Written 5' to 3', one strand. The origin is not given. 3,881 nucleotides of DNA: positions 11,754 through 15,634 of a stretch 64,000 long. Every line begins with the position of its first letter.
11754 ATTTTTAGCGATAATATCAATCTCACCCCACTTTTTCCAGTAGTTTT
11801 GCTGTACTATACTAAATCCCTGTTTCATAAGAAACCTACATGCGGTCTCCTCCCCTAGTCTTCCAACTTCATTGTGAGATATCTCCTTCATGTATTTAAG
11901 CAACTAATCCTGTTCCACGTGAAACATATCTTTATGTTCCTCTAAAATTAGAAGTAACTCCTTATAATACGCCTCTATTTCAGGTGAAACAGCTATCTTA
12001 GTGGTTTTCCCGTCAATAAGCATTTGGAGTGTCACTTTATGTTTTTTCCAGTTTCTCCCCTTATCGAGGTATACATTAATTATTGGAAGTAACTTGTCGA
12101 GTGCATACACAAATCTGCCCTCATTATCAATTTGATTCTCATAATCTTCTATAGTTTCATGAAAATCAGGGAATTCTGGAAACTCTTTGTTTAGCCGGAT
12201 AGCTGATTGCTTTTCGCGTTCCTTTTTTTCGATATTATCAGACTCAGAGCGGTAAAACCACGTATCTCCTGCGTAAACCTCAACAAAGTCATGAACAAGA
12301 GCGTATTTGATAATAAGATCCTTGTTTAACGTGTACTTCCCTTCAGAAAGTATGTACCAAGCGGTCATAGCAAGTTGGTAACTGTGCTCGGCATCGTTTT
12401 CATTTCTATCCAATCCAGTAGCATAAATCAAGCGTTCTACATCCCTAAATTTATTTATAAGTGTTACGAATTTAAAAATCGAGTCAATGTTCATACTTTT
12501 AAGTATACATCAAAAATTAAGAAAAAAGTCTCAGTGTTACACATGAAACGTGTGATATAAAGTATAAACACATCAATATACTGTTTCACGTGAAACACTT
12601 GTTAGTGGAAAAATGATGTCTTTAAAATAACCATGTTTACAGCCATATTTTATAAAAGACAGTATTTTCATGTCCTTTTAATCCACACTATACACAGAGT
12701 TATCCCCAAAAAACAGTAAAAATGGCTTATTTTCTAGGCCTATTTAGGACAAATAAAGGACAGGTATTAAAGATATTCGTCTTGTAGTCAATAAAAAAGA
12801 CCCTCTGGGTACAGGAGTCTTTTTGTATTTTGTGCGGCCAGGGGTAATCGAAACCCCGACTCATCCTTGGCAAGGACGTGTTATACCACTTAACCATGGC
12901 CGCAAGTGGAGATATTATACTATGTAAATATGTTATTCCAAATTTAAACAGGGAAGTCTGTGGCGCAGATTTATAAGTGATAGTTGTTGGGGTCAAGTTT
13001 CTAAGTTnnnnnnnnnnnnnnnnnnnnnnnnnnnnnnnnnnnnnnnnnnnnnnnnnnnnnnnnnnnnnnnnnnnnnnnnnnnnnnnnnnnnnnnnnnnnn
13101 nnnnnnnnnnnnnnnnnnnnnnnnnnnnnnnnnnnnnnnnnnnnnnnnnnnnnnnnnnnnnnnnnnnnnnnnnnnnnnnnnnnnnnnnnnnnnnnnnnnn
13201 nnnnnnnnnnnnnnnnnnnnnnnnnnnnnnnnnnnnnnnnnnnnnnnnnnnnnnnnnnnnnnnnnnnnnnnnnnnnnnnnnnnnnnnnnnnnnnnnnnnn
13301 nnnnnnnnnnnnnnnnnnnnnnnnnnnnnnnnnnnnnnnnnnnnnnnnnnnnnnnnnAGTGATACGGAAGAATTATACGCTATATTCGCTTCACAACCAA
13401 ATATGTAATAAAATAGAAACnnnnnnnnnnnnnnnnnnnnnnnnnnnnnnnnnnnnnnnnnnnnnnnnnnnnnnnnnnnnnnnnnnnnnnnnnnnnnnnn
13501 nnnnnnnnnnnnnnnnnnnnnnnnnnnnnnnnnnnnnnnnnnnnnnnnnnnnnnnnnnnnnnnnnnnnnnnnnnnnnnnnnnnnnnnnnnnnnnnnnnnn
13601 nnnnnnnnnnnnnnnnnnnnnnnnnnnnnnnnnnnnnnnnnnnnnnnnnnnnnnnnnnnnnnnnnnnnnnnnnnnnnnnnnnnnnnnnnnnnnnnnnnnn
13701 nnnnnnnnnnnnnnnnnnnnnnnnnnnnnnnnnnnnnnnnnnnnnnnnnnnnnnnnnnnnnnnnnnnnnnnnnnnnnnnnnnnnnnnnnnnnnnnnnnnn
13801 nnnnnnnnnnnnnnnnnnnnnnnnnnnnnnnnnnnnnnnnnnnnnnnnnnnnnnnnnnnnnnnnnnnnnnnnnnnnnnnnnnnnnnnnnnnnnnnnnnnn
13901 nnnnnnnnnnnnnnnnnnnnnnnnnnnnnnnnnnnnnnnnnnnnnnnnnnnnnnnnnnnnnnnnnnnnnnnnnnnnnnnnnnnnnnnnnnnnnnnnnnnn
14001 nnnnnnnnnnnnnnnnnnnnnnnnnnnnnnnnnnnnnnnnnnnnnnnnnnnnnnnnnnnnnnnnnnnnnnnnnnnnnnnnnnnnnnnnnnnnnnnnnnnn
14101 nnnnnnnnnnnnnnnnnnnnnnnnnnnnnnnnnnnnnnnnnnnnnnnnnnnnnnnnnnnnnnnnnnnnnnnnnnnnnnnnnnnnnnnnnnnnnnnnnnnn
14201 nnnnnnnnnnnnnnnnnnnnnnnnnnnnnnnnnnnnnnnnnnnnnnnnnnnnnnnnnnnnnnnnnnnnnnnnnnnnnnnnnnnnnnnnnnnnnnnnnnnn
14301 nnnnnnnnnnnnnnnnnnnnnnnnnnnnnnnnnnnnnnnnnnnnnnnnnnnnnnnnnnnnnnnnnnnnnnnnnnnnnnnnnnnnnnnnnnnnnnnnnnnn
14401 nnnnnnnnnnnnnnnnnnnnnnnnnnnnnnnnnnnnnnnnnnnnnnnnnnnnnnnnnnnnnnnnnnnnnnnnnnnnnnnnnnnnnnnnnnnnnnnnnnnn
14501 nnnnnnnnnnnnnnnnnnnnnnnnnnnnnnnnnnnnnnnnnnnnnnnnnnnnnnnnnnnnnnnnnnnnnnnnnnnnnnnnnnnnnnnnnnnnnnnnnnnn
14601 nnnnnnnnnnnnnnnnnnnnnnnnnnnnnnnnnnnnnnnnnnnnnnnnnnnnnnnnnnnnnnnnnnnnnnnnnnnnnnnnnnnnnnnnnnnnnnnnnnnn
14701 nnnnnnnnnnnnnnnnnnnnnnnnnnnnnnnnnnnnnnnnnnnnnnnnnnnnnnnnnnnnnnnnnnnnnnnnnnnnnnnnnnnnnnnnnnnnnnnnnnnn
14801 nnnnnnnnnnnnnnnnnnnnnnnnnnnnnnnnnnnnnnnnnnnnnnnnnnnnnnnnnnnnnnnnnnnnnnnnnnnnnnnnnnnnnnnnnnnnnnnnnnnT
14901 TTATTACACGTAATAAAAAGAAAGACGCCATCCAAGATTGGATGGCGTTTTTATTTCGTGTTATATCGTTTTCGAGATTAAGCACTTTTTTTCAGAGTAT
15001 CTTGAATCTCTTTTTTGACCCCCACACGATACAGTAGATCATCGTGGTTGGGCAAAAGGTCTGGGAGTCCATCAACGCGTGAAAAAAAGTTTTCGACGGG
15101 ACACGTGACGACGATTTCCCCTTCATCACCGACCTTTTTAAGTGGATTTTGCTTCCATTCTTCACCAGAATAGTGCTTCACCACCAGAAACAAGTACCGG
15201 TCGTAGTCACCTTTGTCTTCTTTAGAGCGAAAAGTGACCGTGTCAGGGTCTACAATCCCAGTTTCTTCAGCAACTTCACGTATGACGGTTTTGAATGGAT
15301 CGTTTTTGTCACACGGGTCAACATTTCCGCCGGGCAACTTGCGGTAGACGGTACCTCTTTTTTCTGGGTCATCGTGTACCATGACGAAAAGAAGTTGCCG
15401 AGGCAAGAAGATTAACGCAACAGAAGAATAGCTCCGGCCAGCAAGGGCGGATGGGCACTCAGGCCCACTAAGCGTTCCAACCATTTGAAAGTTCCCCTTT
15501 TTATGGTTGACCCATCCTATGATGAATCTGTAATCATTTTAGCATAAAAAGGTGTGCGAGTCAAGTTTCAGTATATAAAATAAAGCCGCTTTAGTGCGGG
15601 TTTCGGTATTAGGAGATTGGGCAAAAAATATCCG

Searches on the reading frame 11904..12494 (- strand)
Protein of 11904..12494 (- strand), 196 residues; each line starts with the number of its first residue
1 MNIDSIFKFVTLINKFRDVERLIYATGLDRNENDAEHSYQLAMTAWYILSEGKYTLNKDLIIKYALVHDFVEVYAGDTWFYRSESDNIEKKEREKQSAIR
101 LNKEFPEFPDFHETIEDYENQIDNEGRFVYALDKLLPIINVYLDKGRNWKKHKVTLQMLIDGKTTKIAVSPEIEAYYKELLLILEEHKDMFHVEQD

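Call 59: search_protein_families(library=pfam, proteins=[window:11904-12494:-])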
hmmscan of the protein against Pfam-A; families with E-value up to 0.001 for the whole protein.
window:11904-12494:- (196 aa): 3 families
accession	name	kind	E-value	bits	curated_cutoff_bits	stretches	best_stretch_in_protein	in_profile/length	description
PF13023.12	HD_3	-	3.2e-29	102.4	22.5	1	14-168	2-158/165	HD domain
PF12917.13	YfbR-like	-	5.8e-09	36.3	25.9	1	8-143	1-143/182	5'-deoxynucleotidase YfbR-like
PF01966.28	HD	-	0.0001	23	22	1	35-135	2-113/116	HD domain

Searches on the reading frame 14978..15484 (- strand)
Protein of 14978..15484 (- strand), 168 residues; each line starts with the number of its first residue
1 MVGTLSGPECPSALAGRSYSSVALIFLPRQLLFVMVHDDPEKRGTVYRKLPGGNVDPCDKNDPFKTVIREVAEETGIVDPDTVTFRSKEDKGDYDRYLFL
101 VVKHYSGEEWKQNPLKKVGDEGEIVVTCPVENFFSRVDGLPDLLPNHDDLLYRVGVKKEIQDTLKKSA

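Call 59: search_protein_families(library=pfam, proteins=[window:14978-15484:-])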
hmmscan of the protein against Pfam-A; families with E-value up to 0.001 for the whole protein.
window:14978-15484:- (168 aa): 1 family
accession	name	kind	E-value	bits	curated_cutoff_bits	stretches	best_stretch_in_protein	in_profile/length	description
PF00293.34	NUDIX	-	4.6e-08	33.6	21.1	1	25-132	9-117/134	NUDIX domain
